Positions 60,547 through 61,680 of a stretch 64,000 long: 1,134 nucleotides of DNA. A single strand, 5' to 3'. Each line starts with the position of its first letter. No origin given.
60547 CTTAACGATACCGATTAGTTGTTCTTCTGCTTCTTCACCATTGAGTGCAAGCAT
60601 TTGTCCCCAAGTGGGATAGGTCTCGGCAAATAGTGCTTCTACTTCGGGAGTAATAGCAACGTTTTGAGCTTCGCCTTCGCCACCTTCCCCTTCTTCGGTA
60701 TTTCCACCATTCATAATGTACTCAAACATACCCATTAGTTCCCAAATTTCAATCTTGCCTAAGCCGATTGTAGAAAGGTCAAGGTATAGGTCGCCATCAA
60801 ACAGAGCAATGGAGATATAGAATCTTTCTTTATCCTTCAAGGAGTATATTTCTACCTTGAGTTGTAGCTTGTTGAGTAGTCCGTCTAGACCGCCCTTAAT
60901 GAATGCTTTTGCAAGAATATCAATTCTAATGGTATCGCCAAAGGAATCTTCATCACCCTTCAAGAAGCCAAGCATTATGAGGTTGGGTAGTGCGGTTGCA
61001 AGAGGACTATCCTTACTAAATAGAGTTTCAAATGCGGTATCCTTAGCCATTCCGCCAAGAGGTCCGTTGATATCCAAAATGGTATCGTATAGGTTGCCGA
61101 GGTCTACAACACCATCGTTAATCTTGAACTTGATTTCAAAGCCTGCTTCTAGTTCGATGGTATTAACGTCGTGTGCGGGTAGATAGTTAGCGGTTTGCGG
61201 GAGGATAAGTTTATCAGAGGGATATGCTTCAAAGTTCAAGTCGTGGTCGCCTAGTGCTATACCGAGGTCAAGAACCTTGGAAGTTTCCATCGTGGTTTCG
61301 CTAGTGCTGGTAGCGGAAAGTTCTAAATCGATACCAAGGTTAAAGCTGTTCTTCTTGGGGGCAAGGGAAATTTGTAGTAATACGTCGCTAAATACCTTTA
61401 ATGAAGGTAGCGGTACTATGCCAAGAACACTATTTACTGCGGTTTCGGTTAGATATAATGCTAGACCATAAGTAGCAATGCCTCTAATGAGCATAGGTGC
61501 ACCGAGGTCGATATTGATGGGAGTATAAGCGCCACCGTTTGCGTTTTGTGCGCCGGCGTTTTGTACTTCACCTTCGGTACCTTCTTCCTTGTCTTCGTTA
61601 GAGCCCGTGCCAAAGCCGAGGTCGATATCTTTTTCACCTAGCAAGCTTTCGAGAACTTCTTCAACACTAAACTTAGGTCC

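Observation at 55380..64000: At least 8 long, highly diverged modules closed by a conserved strand motif, an acidic/Gly linker and a V-Q-N-A-G-type junction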

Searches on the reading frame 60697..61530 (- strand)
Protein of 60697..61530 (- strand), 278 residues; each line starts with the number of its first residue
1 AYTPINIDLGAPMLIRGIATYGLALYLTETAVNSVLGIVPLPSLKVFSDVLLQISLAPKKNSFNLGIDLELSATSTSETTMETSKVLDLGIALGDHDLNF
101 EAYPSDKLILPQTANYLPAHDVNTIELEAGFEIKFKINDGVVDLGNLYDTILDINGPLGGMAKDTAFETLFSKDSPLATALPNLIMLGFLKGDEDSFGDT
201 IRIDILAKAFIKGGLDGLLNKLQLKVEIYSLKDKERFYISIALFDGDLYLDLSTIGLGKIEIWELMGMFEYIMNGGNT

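Call 25: search_solved_structures(query=A1, max_evalue=10)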
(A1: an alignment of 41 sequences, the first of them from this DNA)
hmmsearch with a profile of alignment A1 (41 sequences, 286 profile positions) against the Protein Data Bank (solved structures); distinct sequences matched with E-value up to 10: 0.

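Call 26: search_protein_families(library=pfam, alignment_id=A1, max_evalue=1)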
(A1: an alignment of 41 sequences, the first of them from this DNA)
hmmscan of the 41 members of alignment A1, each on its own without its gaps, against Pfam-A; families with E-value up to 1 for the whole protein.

A. member 1, seq(278 aa): 0 families

B. families by the number of members that match (of 41 scanned): 15 families
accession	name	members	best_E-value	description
PF09851.14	SHOCT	2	0.071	Short C-terminal domain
PF08173.16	YbgT_YccB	2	0.23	Membrane bound YbgT-like protein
PF21277.2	T6SS_VgrG3-like_C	1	0.0027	Type VI secretion system spike protein VgrG3-like, C-terminal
PF20835.2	PA_Ig-like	1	0.014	Anthrax protective antigen, immunoglobulin-like domain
PF10133.14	CooT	1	0.02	CO dehydrogenase accessory protein CooT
PF10651.15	BppU_N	1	0.028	BppU N-terminal domain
PF23131.1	DotY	1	0.03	DotY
PF14467.12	DUF4426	1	0.067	Domain of unknown function (DUF4426)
PF20597.4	pAdhesive_15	1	0.07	Putative Ice-binding-like adhesive domain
PF17269.7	DUF5335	1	0.083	Family of unknown function (DUF5335)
PF10053.14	DUF2290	1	0.15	Uncharacterized conserved protein (DUF2290)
PF07011.16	Elf4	1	0.2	Early Flowering 4 domain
PF02406.22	MmoB_DmpM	1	0.2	MmoB/DmpM family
PF24312.1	Ig-like_POM152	1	0.23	Nucleoporin POM152, Ig-like domain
PF23458.2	DUF7130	1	0.25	Domain of unknown function (DUF7130)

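Call 29: predict_structure(alignment_id=A1)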
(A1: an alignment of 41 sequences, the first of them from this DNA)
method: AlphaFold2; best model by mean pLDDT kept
length: 278 residues; sequences in the alignment: 41
mean_pLDDT: 65.8   pTM: 0.51
mean pLDDT of the five models: 65.8, 61.6, 59.0, 58.9, 58.2
residues with pLDDT >= 90: 26; 70-90: 76; 50-70: 143; < 50: 33
segments of 3 or more residues with pLDDT < 50: 1-3, 99-117
pLDDT, mean of each block of 10 residues (from residue 1): 53 52 62 59 52 58 59 65 57 51 40 45 73 67 63 61 68 70 57 61 85 77 90 84 92 91 84 65
secondary structure, 60 per line:
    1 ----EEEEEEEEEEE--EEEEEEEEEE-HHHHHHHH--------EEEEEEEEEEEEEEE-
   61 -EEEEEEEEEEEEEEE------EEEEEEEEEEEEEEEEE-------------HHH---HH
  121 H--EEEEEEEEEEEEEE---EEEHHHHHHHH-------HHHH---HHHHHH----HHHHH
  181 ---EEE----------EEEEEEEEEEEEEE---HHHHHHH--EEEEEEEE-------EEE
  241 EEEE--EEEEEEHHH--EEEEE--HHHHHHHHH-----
elements in order: E5-15 E18-27 H29-36 E45-59 E62-76 E83-99 E124-137 E141-143 H144-151 H159-162 H166-171 H176-180 E184-186 E197-210 H214-220 E223-230 E238-244 E247-252 E258-262 H265-273

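Call 31: fold_search(model_id=the predicted structure, library=pdb)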
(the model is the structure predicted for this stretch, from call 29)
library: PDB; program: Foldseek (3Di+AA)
matches with E <= 10: 256; with E <= 0.001: 0
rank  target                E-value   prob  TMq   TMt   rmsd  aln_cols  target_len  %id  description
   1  8q0g_A                8.4e-02  0.13  0.16  0.08  20.1       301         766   10  Release Complex: BAM bound EspP and Compact SurA (released 2024-10-02)
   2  7n3v_A                9.3e-02  0.13  0.15  0.16  20.8       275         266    7  Crystal structure of Mycobacterium smegmatis LmcA (released 2022-04-13)
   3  7tsz_A                9.3e-02  0.12  0.15  0.09  20.7       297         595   11  BamABCDE bound to substrate EspP class 1 (released 2022-03-30)
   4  5ekq_A                9.8e-02  0.28  0.20  0.09  20.2       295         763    9  The structure of the BamACDE subcomplex from E. coli (released 2016-01-20)
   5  5d0q_F                1.2e-01  0.15  0.18  0.08  20.2       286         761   10  BamACDE complex, outer membrane beta-barrel assembly machinery (BAM) complex (released 2016-03-09)
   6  9mge_A                1.3e-01  0.16  0.18  0.08  20.7       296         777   10  beta-barrel assembly machine from Escherichia coli in an early state of substrate assembly (released 2025-12-17)
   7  7n3v_B                1.4e-01  0.12  0.14  0.15  20.3       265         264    9  Crystal structure of Mycobacterium smegmatis LmcA (released 2022-04-13)
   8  8pz2_A                1.5e-01  0.18  0.19  0.08  20.3       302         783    9  Wait Complex: Lateral open BAM bound Extended SurA (released 2024-09-25)
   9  8w5g_C                1.7e-01  0.84  0.20  0.36   6.3       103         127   11  Cryo-EM structure of Qb-Ab7 (released 2025-02-26)
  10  7shw_A                1.9e-01  0.09  0.14  0.15  19.9       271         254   10  Crystal structure of Mycobacterium smegmatis LmcA with xenon (released 2022-04-13)
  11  6x04_C                2.1e-01  0.06  0.10  0.09  23.3       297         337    9  Nup133 (aa55-481) from S. cerevisiae bound by VHH-SAN5 (released 2020-12-09)
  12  9hg5_A                2.9e-01  0.09  0.17  0.08  21.1       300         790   10  BAM-SurA complex in the swing-in state with full length BamC resolved (released 2025-04-16)
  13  5o16_A                3.0e-01  0.05  0.11  0.11  24.5       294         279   13  Crystal structure of bifunctional dehydratase-cyclase domain in ambruticin biosynthesis (released 2017-11-08)
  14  7tt5_A                3.4e-01  0.08  0.17  0.10  21.8       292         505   10  BamABCDE bound to substrate EspP in the open-sheet EspP state (released 2022-03-30)
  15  8w5p_C                3.6e-01  0.75  0.20  0.37   6.3       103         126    9  Cryo-EM structure of Qb-Ab40 (released 2025-02-26)
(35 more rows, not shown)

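Call 32: search_protein_representatives(alignment_id=A1)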
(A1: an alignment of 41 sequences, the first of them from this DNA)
Query: 41 sequences, 286 profile positions. Proteins with E-value up to 0.001 (for the whole library): 129; up to 1e-10: 96; up to 1e-30: 50. The best 129 are listed.
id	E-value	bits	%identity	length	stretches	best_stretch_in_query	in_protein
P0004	0.0e+00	1126.2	-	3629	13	16-284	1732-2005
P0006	7.0e-274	922.3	-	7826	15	27-284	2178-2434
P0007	8.7e-238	803.9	-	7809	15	24-277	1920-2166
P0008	5.7e-197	669.9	-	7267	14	26-282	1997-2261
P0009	6.3e-195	663.2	-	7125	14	30-283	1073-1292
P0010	7.9e-182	620.2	-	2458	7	13-283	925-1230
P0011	3.8e-181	618.0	-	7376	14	16-278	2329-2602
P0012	1.1e-167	573.9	-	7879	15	26-281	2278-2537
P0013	1.5e-144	497.9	-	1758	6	10-283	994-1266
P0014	1.5e-117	409.3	-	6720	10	12-279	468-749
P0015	1.3e-98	347.2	-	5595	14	4-279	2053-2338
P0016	1.7e-95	336.9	-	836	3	6-283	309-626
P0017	3.7e-86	306.3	-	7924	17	14-264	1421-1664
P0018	1.4e-83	297.8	-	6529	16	29-275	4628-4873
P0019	5.0e-82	292.7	-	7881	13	7-282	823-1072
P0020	1.1e-81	291.6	-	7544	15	28-274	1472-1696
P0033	5.3e-66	240.1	-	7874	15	6-272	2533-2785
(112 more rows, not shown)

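Call 33: find_homologous_proteins(query=A1, max_evalue=0.001)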
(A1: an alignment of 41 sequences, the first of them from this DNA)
Query A1 (41 sequences) (278 aa, profile of the alignment): 5 proteins with E <= 0.001 among 8000 candidates.
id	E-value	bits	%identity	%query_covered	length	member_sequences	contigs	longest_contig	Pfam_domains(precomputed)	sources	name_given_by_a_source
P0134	3.1e-25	108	32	14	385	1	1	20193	-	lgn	-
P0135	2.2e-20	92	38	9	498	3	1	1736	-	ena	-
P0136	5.1e-18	84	32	12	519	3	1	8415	-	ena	-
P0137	5.4e-17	81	76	63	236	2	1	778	-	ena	-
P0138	1.4e-12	67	38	13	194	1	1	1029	-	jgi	jgi:hypothetical protein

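Call 37: find_encoding_contigs(protein=P0006, flank=10000, max_places=3)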
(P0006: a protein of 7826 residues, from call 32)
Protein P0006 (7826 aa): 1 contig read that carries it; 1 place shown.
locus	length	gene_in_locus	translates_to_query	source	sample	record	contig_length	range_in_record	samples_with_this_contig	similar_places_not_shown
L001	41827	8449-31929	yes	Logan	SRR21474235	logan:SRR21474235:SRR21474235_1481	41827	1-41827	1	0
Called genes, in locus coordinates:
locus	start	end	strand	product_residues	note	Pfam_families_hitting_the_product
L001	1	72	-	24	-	PF02421:FeoB_N (weak), PF01926:MMR_HSR1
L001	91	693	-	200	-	PF04542:Sigma70_r2, PF13936:HTH_38 (faint), PF08281:Sigma70_r4_2, PF00196:GerE (weak)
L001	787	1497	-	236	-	PF08032:SpoU_sub_bind, PF00588:SpoU_methylase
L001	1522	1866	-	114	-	PF00636:Ribonuclease_3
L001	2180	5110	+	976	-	PF02368:Big_2 (faint), PF01841:Transglut_core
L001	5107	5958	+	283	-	-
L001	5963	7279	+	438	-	PF00480:ROK (weak)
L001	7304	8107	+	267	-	PF02585:PIG-L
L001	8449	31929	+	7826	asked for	PF13620:CarboxypepD_reg, PF13715:CarbopepD_reg_2 (weak)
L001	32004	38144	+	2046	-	PF05547:Peptidase_M6 (faint), PF25390:WD40_RLD, PF07523:Big_3 (faint), PF13540:RCC1_2, PF25390:WD40_RLD, PF02368:Big_2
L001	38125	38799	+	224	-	PF07523:Big_3 (faint)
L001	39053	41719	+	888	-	PF00690:Cation_ATPase_N, PF00122:E1-E2_ATPase, PF00702:Hydrolase, PF13246:Cation_ATPase, PF00689:Cation_ATPase_C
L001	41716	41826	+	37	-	?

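Call 48: predict_structure(alignment_id=A2)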
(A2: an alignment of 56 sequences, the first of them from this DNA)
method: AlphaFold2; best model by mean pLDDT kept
length: 278 residues; sequences in the alignment: 56
mean_pLDDT: 73.3   pTM: 0.60
mean pLDDT of the five models: 73.3, 70.7, 69.6, 69.6, 67.0
residues with pLDDT >= 90: 52; 70-90: 117; 50-70: 74; < 50: 35
segments of 3 or more residues with pLDDT < 50: 1-17, 99-112
pLDDT, mean of each block of 10 residues (from residue 1): 39 48 61 61 60 70 67 69 58 53 40 60 84 80 81 80 85 82 77 72 93 83 95 95 95 96 90 79
secondary structure, 60 per line:
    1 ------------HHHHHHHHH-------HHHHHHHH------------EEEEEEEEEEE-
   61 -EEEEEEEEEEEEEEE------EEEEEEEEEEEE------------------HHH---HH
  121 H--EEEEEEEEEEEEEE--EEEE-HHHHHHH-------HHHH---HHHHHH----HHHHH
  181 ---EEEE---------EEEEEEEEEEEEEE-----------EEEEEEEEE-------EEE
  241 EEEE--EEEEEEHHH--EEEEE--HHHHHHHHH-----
elements in order: H13-21 H29-36 E49-59 E62-76 E83-94 E124-137 E140-143 H145-151 H159-162 H166-171 H176-180 E184-187 E197-210 E222-230 E238-244 E247-252 E258-262 H265-273

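Call 50: fold_search(model_id=the predicted structure, library=pdb)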
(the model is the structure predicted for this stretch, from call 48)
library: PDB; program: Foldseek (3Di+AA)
matches with E <= 10: 147; with E <= 0.001: 0
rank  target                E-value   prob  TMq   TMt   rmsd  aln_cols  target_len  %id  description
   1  3uau_A                4.2e-01  0.23  0.26  0.23  15.9       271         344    8  Crystal structure of the lipoprotein JlpA (released 2012-07-25)
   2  9hbp_D                5.5e-01  0.04  0.12  0.08  23.9       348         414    8  Cryo-EM structure of the canine distemper virus tetrameric attachment H glycoprotein in complex with two different Nan (released 2026-01-21)
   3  2erv_B                7.3e-01  0.07  0.12  0.18  13.1       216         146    9  Crystal structure of the outer membrane enzyme PagL (released 2006-04-11)
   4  3tzg_A                1.1e+00  0.03  0.11  0.12  21.9       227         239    7  Crystal structure of a porin-like protein (BVU_2266) from Bacteroides vulgatus ATCC 8482 at 2.80 A resolution (released 2011-11-16)
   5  6b7l                  1.2e+00  0.07  0.18  0.17  21.9       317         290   10  Aeromonas veronii immune modulator A (released 2018-10-03)
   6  4nk7                  1.2e+00  0.03  0.08  0.10  22.9       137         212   11  Crystal Structure of the D. melanogaster Plk4 cryptic polo box (CPB) (released 2014-08-27)
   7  3a2s_X                1.5e+00  0.15  0.28  0.24  15.7       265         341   11  Crystal Structure of outer membrane protein PorB from Neisseria meningitidis in complex with sucrose (released 2010-04-07)
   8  3qee_A                1.5e+00  0.02  0.10  0.09  20.5       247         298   12  The structure and function of an arabinan-specific alpha-1,2-arabinofuranosidase identified from screening the activit (released 2011-02-16)
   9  2grx_B                1.6e+00  0.02  0.11  0.06  25.5       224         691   10  Crystal structure of TonB in complex with FhuA, E. coli outer membrane receptor for ferrichrome (released 2006-06-13)
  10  5gyd_B                1.6e+00  0.05  0.13  0.16  17.7       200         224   14  Crystal Structure of Mdm12 (released 2016-11-16)
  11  3wpy_A                1.6e+00  0.04  0.17  0.10  20.9       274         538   11  Microbacterium saccharophilum K-1 beta-fructofuranosidase mutant T47S/S200T/F447V/P500S (released 2014-03-12)
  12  8qpu_A                1.6e+00  0.01  0.10  0.05  23.3       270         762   10  Release Complex: BAM bound EspP and Extended SurA (released 2024-11-06)
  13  3woe_B                1.8e+00  0.06  0.10  0.19  13.3        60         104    7  Crystal structure of P23-45 gp39 (6-109) bound to Thermus thermophilus RNA polymerase beta-flap domain (released 2014-03-12)
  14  9a0f_W1               1.8e+00  0.02  0.11  0.07  24.1       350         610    7  Integrative model of the wild type yeast nuclear pore complex (released 2020-08-28)
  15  4dvy                  1.9e+00  0.03  0.12  0.07  16.7       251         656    9  Crystal structure of the Helicobacter pylori CagA oncoprotein (released 2012-07-25)
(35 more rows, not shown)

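Call 53: find_encoding_contigs(protein=P0007, flank=10000, max_places=1)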
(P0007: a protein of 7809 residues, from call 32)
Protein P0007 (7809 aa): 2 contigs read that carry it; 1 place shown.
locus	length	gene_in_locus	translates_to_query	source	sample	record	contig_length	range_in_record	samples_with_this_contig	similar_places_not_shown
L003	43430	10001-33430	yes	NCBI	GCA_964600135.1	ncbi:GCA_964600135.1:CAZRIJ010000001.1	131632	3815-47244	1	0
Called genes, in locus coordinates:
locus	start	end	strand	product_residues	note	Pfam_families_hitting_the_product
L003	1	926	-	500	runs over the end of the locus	-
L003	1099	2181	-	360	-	PF01926:MMR_HSR1, PF02421:FeoB_N, PF06071:YchF-GTPase_C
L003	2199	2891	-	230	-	PF04542:Sigma70_r2, PF00196:GerE, PF04545:Sigma70_r4 (weak), PF08281:Sigma70_r4_2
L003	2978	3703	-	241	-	PF08032:SpoU_sub_bind, PF00588:SpoU_methylase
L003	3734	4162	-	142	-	PF00636:Ribonuclease_3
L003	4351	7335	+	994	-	PF01841:Transglut_core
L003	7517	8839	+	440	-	PF00480:ROK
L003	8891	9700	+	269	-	PF02585:PIG-L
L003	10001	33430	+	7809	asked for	PF09430:EMC7_beta-sandw (faint), PF13620:CarboxypepD_reg, PF13715:CarbopepD_reg_2 (weak)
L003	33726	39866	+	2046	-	PF07523:Big_3 (faint), PF25390:WD40_RLD, PF13540:RCC1_2 (faint), PF25390:WD40_RLD, PF02368:Big_2 (weak)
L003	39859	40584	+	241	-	PF07523:Big_3 (weak)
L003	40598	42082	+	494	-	PF02838:Glyco_hydro_20b, PF00728:Glyco_hydro_20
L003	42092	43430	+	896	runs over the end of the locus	PF00690:Cation_ATPase_N, PF00122:E1-E2_ATPase, PF00702:Hydrolase, PF13246:Cation_ATPase, PF00689:Cation_ATPase_C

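Call 54: find_encoding_contigs(protein=P0017, flank=10000, max_places=1)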
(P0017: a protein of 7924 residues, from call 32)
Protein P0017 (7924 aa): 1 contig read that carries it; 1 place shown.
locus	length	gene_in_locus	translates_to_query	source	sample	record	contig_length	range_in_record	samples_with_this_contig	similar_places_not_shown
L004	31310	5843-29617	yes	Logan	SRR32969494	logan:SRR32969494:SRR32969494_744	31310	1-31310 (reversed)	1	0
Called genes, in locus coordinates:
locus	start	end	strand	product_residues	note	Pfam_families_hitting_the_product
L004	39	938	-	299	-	PF01757:Acyl_transf_3 (faint), PF07786:HGSNAT_cat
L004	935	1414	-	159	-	-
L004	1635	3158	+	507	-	PF02838:Glyco_hydro_20b (weak), PF00728:Glyco_hydro_20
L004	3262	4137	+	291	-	-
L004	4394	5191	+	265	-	PF02585:PIG-L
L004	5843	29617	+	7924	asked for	-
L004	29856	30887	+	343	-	PF03547:Mem_trans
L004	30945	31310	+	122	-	?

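Call 55: find_encoding_contigs(protein=P0018, flank=10000, max_places=1)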
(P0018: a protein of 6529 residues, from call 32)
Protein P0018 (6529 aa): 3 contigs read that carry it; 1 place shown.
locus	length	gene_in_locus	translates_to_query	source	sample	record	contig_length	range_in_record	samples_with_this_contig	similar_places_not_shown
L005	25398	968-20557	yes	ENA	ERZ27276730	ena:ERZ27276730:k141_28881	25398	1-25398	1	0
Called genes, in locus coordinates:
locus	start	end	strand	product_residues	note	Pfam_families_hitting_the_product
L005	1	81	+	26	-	?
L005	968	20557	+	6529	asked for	-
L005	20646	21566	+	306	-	PF03547:Mem_trans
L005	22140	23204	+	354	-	PF13421:Band_7_1, PF01145:Band_7, PF17032:Zn_ribbon_15 (faint), PF12773:DZR, PF13240:Zn_Ribbon_1 (weak), PF13248:Zn_ribbon_3 (faint), PF24463:DUF7577 (faint), PF13240:Zn_Ribbon_1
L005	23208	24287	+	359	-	-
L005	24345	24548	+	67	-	PF08984:DUF1858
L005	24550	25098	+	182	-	PF12844:HTH_19 (weak), PF07883:Cupin_2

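Call 67: find_encoding_contigs(protein=P0012, flank=9000, max_places=1)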
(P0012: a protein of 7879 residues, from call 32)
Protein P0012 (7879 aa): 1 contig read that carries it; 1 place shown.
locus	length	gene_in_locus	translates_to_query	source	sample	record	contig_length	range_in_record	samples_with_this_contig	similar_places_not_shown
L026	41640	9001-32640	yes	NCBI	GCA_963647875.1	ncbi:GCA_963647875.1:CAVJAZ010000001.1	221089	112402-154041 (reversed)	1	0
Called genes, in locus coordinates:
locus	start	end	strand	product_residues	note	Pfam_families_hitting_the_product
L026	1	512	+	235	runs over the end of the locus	PF02308:MgtC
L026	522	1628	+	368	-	PF00070:Pyr_redox (faint), PF00890:FAD_binding_2 (weak), PF01266:DAO (faint), PF03486:HI0933_like, PF07992:Pyr_redox_2, PF12831:FAD_oxidored, PF13450:NAD_binding_8, PF22780:HI0933_like_1st, +1 more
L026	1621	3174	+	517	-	PF28550:DUF8436, PF07992:Pyr_redox_2 (faint), PF00070:Pyr_redox (faint), PF01266:DAO (faint), PF01494:FAD_binding_3 (weak), PF03486:HI0933_like (faint), PF13738:Pyr_redox_3 (faint), PF21688:FAD-depend_C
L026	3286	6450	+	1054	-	PF02368:Big_2 (faint), PF26918:Ig_Eae (faint), PF01841:Transglut_core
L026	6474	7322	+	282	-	PF20583:DUF6786 (faint)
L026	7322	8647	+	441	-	PF00480:ROK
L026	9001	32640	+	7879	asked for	PF13715:CarbopepD_reg_2 (faint), PF13620:CarboxypepD_reg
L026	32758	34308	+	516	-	-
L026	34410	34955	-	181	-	PF12773:DZR (weak)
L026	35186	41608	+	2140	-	-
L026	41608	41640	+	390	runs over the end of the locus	PF02646:RmuC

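Call 68: find_encoding_contigs(protein=P0008, flank=9000, max_places=1)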
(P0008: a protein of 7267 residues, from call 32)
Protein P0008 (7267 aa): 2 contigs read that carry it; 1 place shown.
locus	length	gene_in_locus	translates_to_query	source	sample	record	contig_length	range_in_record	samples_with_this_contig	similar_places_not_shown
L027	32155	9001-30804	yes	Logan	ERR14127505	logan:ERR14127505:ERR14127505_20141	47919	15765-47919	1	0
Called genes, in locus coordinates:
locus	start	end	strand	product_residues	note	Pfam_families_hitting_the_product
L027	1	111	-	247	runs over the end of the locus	PF01520:Amidase_3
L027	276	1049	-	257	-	PF02673:BacA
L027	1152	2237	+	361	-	PF01926:MMR_HSR1, PF02421:FeoB_N, PF06071:YchF-GTPase_C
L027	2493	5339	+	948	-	PF02368:Big_2 (weak), PF26918:Ig_Eae (weak), PF01841:Transglut_core (weak)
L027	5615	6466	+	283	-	PF14315:DUF4380 (faint)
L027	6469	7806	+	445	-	PF00480:ROK (weak)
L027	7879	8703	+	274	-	PF02585:PIG-L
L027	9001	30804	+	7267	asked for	PF13620:CarboxypepD_reg, PF13715:CarbopepD_reg_2 (weak), PF17210:SdrD_B (weak), PF07532:Big_4 (faint)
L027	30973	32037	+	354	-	PF00155:Aminotran_1_2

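Call 69: find_encoding_contigs(protein=P0009, flank=9000, max_places=1)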
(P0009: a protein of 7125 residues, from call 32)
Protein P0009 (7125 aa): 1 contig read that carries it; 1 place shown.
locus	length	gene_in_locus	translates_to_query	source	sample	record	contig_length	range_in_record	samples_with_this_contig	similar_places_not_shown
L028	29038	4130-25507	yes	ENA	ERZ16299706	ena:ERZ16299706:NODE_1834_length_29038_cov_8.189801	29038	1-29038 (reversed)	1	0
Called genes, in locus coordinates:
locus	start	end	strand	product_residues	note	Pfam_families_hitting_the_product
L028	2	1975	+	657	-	?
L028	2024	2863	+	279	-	-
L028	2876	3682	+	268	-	PF02585:PIG-L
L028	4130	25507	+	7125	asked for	PF02369:Big_1 (faint), PF13620:CarboxypepD_reg, PF13715:CarbopepD_reg_2 (weak), PF13620:CarboxypepD_reg (weak), PF07532:Big_4 (faint)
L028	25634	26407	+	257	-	PF01261:AP_endonuc_2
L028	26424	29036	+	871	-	?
